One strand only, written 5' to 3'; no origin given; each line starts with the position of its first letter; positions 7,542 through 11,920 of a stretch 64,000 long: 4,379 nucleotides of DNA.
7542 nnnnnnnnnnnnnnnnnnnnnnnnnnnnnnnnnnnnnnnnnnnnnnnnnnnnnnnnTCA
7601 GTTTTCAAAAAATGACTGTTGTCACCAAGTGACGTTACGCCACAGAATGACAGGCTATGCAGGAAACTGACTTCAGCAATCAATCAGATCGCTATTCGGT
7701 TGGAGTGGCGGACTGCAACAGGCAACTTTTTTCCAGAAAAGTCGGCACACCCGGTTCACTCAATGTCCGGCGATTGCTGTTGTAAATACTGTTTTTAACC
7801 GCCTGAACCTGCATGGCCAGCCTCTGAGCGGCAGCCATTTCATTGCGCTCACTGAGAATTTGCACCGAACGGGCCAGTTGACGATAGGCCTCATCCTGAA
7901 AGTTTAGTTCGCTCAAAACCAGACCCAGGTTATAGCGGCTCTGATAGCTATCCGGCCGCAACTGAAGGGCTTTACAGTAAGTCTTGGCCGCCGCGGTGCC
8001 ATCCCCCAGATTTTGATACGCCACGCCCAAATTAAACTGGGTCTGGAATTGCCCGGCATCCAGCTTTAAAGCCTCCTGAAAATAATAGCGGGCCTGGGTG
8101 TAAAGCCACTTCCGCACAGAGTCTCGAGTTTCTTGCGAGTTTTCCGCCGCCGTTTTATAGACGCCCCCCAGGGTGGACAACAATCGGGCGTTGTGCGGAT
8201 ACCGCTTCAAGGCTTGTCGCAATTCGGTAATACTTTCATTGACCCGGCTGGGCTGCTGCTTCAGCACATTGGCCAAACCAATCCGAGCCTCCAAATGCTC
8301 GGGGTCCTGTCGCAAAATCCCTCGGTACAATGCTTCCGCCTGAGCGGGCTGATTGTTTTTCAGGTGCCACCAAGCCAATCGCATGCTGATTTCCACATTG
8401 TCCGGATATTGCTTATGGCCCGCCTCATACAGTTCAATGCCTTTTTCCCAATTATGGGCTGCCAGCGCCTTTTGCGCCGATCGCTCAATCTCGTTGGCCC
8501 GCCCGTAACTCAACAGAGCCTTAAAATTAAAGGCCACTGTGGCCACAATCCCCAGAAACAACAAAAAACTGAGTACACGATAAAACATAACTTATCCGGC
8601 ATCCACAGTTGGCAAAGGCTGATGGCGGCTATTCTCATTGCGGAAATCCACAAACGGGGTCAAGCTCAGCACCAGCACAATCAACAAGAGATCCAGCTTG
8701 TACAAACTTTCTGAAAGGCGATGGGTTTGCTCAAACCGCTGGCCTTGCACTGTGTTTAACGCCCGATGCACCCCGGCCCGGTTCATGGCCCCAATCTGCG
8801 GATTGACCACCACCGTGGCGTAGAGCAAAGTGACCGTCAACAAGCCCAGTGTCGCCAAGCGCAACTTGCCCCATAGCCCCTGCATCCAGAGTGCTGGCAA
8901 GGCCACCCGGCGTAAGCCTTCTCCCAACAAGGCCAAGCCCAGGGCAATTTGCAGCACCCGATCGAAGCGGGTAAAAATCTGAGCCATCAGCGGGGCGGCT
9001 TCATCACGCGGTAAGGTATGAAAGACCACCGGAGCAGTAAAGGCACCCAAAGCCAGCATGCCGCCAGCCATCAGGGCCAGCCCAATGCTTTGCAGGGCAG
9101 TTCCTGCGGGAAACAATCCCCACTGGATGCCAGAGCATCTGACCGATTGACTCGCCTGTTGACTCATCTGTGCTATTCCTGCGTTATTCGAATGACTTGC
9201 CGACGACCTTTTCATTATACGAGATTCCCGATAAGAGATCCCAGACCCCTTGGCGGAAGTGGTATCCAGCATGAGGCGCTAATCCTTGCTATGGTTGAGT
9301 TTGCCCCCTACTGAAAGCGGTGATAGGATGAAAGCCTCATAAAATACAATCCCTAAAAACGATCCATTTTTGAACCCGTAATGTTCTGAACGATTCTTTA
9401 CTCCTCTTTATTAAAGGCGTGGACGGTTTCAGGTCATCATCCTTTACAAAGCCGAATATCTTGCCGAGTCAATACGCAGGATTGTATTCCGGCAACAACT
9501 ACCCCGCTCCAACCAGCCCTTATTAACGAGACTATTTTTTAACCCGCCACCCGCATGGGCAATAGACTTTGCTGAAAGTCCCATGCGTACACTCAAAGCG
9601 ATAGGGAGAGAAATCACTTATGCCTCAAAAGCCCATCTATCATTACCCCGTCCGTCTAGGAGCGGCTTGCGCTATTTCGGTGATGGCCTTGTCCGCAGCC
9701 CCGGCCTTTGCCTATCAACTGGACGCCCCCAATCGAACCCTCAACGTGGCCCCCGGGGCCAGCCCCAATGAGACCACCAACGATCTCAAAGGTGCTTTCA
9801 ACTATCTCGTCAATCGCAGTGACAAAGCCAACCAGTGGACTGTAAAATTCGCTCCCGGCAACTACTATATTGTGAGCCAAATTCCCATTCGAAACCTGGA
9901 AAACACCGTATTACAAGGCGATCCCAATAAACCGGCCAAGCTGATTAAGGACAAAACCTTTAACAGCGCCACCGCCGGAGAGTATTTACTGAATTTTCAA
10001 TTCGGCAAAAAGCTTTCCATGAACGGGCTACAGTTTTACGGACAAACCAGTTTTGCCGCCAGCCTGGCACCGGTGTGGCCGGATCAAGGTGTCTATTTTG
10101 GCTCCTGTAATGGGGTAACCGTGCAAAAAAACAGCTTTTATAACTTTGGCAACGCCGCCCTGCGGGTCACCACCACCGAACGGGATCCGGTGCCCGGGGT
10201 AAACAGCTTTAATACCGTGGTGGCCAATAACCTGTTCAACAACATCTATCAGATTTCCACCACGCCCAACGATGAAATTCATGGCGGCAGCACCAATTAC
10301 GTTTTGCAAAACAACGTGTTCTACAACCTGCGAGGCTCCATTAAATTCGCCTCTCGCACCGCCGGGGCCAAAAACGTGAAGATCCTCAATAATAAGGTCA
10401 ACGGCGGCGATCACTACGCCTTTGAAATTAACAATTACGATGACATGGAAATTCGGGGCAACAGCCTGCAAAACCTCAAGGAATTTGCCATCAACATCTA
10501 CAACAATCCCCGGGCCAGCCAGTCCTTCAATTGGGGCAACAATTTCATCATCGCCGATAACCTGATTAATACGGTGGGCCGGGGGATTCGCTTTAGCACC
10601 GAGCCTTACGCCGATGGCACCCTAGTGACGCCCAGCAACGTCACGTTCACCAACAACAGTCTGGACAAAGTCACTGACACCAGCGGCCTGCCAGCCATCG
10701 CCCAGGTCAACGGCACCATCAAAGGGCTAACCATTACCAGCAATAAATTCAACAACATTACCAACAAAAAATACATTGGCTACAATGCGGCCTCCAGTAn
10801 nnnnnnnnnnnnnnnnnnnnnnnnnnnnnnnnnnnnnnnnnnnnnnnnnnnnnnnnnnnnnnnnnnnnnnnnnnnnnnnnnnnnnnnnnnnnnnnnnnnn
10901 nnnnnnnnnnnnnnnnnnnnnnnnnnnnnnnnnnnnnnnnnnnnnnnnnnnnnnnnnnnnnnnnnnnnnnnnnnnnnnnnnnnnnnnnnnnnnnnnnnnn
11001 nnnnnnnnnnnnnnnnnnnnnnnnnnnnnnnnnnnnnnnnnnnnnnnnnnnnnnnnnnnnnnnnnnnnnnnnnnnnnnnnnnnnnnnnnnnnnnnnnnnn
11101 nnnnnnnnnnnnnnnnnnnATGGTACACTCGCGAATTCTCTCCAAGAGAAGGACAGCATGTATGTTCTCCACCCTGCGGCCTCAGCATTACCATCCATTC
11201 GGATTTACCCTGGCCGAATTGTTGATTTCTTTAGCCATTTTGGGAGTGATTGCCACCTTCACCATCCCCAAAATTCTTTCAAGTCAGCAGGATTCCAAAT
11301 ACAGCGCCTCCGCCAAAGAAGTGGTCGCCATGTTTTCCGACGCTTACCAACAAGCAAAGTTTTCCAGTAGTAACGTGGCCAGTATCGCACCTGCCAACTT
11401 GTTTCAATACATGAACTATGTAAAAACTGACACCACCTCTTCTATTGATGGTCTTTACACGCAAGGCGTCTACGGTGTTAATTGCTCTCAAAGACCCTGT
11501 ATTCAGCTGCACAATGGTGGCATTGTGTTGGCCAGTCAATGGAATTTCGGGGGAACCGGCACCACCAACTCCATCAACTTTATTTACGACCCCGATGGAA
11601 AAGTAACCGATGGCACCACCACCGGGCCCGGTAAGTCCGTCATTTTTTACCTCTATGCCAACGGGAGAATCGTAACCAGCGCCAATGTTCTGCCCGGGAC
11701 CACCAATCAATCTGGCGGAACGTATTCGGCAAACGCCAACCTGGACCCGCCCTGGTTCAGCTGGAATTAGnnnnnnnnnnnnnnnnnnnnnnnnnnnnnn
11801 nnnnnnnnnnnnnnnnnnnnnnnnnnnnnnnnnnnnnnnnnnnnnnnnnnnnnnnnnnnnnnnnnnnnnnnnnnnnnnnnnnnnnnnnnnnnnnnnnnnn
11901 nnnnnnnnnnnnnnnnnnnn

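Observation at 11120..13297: Cluster of three type IVa pilin-like paralogues with a strictly conserved 27-aa N-terminus but saturated synonymous divergence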

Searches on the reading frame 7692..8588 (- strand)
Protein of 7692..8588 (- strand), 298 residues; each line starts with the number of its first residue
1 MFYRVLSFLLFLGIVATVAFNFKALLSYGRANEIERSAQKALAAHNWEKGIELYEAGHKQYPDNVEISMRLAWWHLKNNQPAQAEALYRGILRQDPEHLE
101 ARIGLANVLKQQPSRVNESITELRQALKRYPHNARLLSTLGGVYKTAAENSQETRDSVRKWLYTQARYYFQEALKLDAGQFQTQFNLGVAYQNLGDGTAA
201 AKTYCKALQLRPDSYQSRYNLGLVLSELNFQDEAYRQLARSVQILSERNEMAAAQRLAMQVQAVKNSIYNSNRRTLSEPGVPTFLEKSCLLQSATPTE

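Call 29: search_protein_families(library=pfam, proteins=[window:7692-8588:-], max_evalue=0.001)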
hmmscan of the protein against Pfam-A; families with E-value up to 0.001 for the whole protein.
window:7692-8588:- (298 aa): 16 families
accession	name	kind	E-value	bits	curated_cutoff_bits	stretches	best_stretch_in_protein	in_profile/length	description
PF14559.12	TPR_19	-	6.5e-18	65.3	25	2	76-135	2-60/68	Tetratricopeptide repeat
PF13428.12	TPR_14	-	9.1e-16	57.2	23.5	1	66-107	2-43/44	Tetratricopeptide repeat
PF13432.12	TPR_16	-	2.3e-15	57.1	32.7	2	38-97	4-63/65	Tetratricopeptide repeat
PF07719.23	TPR_2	-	2.3e-14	52.7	27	0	184-213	4-33/34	Tetratricopeptide repeat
PF13414.12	TPR_11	-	3.4e-14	52.7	26.8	1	195-227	8-40/42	TPR repeat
PF13431.12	TPR_17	-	7.6e-13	48.1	24.4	0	206-229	4-27/34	Tetratricopeptide repeat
PF13181.12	TPR_8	-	6.9e-11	41.9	25.7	1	183-213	3-33/34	Tetratricopeptide repeat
PF24575.1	TPR_Slam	-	9.7e-10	39.3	35.2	0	78-111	60-93/104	Surface lipoprotein assembly modifier, N-terminal TPR repeats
PF00515.34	TPR_1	-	1.6e-07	31.3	27.8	0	184-213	4-33/34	Tetratricopeptide repeat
PF13174.12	TPR_6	-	2.7e-07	31.2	26.3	0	69-97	4-32/33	Tetratricopeptide repeat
PF13424.12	TPR_12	-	9.9e-07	29.3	30.1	0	182-245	4-75/77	Tetratricopeptide repeat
PF13176.12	TPR_7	-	1.2e-05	25.5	27.9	0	186-213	4-31/36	Tetratricopeptide repeat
PF20308.4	TPR-S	-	1.4e-05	26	27.6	1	84-181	5-93/102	Tetratricopeptide Repeats-Sensor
PF23914.1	TPR_CcmH_CycH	-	5.1e-05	23.6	42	0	61-144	46-131/158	Cytochrome c-type biogenesis protein H TPR domain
PF14561.12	TPR_20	-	7.8e-05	23.4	25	0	206-277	13-86/90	Tetratricopeptide repeat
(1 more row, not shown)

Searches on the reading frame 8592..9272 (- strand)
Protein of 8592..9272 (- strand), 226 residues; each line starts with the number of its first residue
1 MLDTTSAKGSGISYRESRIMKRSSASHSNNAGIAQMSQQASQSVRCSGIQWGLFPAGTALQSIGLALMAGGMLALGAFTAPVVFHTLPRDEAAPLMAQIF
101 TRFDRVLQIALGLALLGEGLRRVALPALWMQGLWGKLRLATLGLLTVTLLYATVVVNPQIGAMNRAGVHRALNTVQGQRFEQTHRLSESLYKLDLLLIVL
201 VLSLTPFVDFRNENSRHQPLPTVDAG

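Call 29: search_protein_families(library=pfam, proteins=[window:8592-9272:-], max_evalue=0.001)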
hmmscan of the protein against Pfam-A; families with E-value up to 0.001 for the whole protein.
window:8592-9272:- (226 aa): 1 family
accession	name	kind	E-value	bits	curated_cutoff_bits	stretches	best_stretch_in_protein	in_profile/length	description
PF13664.11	DUF4149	-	2.4e-12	47.4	24.6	1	65-167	3-100/102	Domain of unknown function (DUF4149)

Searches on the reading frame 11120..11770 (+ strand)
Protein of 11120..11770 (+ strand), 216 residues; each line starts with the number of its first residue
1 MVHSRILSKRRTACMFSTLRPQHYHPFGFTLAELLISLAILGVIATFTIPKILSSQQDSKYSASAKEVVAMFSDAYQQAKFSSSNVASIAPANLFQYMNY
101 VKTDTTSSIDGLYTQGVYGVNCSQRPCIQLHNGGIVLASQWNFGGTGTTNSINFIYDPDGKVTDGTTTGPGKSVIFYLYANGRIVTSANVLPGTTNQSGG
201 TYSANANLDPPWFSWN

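Call 6: search_protein_families(library=pfam, proteins=[window:11120-11770:+], max_evalue=1)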
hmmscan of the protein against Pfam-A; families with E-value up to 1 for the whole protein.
window:11120-11770:+ (216 aa): 2 families
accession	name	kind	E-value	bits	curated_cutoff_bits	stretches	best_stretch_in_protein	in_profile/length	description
PF07963.17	N_methyl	-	0.00033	20.6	21.2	1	28-47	6-25/27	Prokaryotic N-terminal methylation motif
PF11773.13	ComGE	-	0.12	12.8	25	1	31-75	2-46/82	Competence system putative prepilin ComGE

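Call 44: search_protein_families(library=ncbifam, proteins=[window:11120-11770:+], max_evalue=1)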
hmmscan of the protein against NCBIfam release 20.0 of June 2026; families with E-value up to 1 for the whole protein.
window:11120-11770:+ (216 aa): 15 families
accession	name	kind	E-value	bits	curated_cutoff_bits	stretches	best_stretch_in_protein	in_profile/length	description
NF041013.1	T4P_ComGE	equivalog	1.6e-08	34.5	49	1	28-86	5-64/83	competence type IV pilus minor pilin ComGE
NF041775.1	typeIV_PilA_Myxo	equivalog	1.1e-06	28.8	400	1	27-83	11-65/214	type IV pilin protein PilA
TIGR01710.1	typeII_sec_gspG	equivalog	1.7e-06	28.1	88.85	1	28-82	2-55/134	type II secretion system major pseudopilin GspG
TIGR02532.1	IV_pilin_GFxxxE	domain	6e-06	25.9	16.3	1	28-48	3-23/24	prepilin-type N-terminal cleavage/methylation domain-containing protein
TIGR01708.2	typeII_sec_gspH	equivalog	5e-05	23.4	80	1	28-107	3-82/169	type II secretion system minor pseudopilin GspH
NF040999.1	pilin_ComGC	equivalog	0.00036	20.7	75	1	28-80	3-57/84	competence type IV pilus major pilin ComGC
TIGR02599.1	TIGR02599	subfamily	0.001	18.4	256.5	1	28-106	1-73/361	Verru_Chthon cassette protein C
TIGR02596.1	TIGR02596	subfamily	0.0037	17.4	70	1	29-84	1-56/196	Verru_Chthon cassette protein D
NF007800.0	PRK10506.1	equivalog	0.013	15.3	158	1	28-83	10-65/163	prepilin peptidase-dependent protein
NF041002.1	pilin_ComGF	equivalog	0.04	14.1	80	1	28-66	3-42/139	competence type IV pilus minor pilin ComGF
NF040982.1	ComGD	equivalog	0.081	13.3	70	1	28-75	3-50/139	competence type IV pilus minor pilin ComGD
NF005617.0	PRK07374.1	equivalog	0.089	10.6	1653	1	92-140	92-140/1170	DNA polymerase III subunit alpha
TIGR01707.1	gspI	equivalog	0.1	13.1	44.35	1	28-52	1-25/101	type II secretion system minor pseudopilin GspI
NF007079.0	PRK09532.1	equivalog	0.12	10.5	1525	1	92-140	90-138/876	DNA polymerase III subunit alpha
NF007862.0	PRK10574.1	equivalog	0.15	12.2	138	1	28-51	6-29/145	prepilin peptidase-dependent pilin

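Call 60: list_cluster_members(proteins=[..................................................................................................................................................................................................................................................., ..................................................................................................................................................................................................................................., window:11120-11767:+, window:11162-11767:+, window:12707-13294:+, P0001])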
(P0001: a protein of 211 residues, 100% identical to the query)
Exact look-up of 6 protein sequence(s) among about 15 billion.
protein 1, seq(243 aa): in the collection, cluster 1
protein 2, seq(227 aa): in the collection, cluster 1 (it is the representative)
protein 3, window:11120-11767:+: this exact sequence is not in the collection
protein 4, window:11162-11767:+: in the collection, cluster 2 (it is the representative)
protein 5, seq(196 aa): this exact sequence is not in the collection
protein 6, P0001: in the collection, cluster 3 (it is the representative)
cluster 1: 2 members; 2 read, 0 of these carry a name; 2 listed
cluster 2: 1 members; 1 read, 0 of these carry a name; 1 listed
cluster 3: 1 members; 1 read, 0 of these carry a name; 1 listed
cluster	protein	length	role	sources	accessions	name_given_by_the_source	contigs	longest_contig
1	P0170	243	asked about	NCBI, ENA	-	-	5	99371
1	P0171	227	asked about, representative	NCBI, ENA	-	-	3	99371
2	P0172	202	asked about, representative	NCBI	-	-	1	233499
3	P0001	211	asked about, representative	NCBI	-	-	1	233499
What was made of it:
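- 11162..11770 (+): g1: prepilin, 14-aa leader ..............|F (alternative ATG at 11120), mature 188 aa, no repeat tract. The start at 11162 equals NCBI product P0172 (call 60).
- The two product forms occur on 5 and 3 contigs (call 60).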

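Call 61: find_encoding_contigs(protein=P0171, flank=1500, max_places=10)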
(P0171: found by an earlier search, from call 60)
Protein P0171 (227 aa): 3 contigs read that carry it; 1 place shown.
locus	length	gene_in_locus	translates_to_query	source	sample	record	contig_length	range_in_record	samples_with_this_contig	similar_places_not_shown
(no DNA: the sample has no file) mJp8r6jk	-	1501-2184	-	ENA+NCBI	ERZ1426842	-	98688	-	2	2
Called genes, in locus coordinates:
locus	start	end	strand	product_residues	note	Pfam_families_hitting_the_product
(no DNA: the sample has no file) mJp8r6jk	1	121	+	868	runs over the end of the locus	PF12704:MacB_PCD, PF02687:FtsX, PF12704:MacB_PCD, PF02687:FtsX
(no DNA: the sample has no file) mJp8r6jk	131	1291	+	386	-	PF07143:AttH, PF17186:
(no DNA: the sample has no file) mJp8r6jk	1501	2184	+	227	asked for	PF07963:N_methyl (weak)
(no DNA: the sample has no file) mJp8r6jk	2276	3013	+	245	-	PF07963:N_methyl (weak)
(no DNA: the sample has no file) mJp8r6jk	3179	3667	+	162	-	-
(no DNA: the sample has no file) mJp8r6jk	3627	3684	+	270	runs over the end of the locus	PF01479:S4, PF00849:PseudoU_synth_2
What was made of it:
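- Tried and rejected: DNA for P0171 is not available (call 61).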
